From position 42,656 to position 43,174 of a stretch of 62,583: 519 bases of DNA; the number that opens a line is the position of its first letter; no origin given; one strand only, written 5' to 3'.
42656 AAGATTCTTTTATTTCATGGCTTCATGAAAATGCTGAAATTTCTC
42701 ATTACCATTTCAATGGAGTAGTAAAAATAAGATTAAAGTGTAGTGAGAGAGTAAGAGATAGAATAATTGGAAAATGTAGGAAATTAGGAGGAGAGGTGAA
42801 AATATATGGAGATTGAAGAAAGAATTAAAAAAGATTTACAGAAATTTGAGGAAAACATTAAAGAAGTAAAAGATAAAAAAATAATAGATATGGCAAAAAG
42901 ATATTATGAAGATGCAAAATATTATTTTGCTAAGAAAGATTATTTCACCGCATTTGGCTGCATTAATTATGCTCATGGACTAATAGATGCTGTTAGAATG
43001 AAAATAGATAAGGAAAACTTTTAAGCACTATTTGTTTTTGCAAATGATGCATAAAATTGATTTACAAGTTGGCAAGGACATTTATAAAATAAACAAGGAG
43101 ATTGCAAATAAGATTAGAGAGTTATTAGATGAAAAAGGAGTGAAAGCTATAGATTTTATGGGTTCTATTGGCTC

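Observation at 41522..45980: Perfect 48-bp inverted repeat (palindrome + TATA box) brackets a five-gene block and sits just upstream of both outermost genes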

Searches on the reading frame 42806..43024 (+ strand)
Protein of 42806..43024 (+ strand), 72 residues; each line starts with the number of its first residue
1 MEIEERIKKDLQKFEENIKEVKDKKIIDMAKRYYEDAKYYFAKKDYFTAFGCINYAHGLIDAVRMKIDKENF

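Call 7: search_protein_families(library=pfam, proteins=[window:42806-43024:+])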
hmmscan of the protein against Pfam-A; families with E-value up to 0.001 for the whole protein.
window:42806-43024:+ (72 aa): 1 family
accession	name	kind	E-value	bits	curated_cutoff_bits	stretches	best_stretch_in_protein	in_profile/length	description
PF04010.18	DUF357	-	1.2e-18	67.3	29.4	1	14-65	13-69/73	Protein of unknown function (DUF357)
